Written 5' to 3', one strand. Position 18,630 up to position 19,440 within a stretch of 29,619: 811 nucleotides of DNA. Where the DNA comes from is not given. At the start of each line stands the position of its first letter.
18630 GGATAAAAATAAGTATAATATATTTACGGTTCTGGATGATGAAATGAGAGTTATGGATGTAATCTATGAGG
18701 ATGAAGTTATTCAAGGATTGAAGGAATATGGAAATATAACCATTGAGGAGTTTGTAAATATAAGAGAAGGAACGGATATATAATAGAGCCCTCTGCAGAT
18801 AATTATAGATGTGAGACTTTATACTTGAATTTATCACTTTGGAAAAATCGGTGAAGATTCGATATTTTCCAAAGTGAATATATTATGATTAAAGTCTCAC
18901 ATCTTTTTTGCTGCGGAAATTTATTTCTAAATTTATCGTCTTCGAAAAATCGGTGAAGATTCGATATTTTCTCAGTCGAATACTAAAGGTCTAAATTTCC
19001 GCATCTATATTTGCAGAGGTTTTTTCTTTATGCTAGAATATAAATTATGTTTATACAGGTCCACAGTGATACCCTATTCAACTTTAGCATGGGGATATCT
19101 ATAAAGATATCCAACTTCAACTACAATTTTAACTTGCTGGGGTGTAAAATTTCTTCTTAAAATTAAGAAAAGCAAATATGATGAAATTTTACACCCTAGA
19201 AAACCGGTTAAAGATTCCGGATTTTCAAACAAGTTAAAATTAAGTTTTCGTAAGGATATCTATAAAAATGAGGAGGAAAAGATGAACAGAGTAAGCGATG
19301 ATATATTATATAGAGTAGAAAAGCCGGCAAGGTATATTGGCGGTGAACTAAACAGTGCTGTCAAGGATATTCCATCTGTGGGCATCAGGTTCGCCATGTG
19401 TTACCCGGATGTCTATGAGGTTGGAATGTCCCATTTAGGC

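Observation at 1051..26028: Dispersed ~100-bp nested-palindrome repeat family with 2-bp flanking duplications, seven copies in 30 kb of housekeeping DNA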

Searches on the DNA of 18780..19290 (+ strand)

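Call 53: search_dna_similar(query=window:18800-19270:+, collection=plasmids, mode=distant, max_rows=8)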
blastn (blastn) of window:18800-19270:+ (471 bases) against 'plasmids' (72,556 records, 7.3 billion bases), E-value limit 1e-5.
No match.

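Call 54: search_dna_similar(query=window:18800-19270:+, collection=phages, mode=distant, max_rows=8)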
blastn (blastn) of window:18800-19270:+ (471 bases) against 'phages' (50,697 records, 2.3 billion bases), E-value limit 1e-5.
No match.

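Call 55: search_rna_families(source=window, start=18780, end=19290, threshold=evalue, max_evalue=10)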
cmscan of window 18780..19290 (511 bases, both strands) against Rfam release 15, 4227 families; matches with E-value up to 10: 29.
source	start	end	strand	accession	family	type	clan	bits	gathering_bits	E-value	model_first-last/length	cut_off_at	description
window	18807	18905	+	RF00845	MIR158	Gene; miRNA;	-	29.6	67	0.00086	1-100/100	no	MIR158 microRNA precursor family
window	18806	18905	-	RF03940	MIR9563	Gene; miRNA;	-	29.6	90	0.0012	1-127/127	no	MIR9563 microRNA precursor family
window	19135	19201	+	RF01666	rox2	Cis-reg;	-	28.8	55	0.0064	1-71/71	no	Drosophila rox2 ncRNA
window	18807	18906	+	RF04127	MIR8007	Gene; miRNA;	-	25.3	195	0.01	1-226/226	no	MIR8007 microRNA precursor family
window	19125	19215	+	RF01024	mir-944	Gene; miRNA;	-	23.7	100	0.082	1-88/88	no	mir-944 microRNA precursor family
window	19127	19213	+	RF03664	MIR6288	Gene; miRNA;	-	21.5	74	0.1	1-92/92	no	MIR6288 microRNA precursor family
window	18794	18917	+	RF04118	MIR9481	Gene; miRNA;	-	21.2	130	0.065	1-135/135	no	MIR9481 microRNA precursor family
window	19081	19163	-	RF01586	snoR09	Gene; snRNA; snoRNA; CD-box;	-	21.1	50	1.8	1-84/84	no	small nucleolar RNA snoR09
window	18806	18908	-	RF03926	MIR1435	Gene; miRNA;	-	21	94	1.3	1-186/186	no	MIR1435 microRNA precursor family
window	19125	19216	+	RF04134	MIR7504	Gene; miRNA;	-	20.9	83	0.43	1-124/124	no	MIR7504 microRNA precursor family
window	18807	18904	-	RF04134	MIR7504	Gene; miRNA;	-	20.5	83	0.56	1-124/124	no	MIR7504 microRNA precursor family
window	18800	18915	+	RF03926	MIR1435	Gene; miRNA;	-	19.6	94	2.4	1-186/186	no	MIR1435 microRNA precursor family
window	19130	19207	+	RF03926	MIR1435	Gene; miRNA;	-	19.4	94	2.7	1-186/186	no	MIR1435 microRNA precursor family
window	19129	19206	-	RF03926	MIR1435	Gene; miRNA;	-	18.5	94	4.2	1-186/186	no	MIR1435 microRNA precursor family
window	19127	19213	-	RF03664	MIR6288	Gene; miRNA;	-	18.4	74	0.69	1-92/92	no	MIR6288 microRNA precursor family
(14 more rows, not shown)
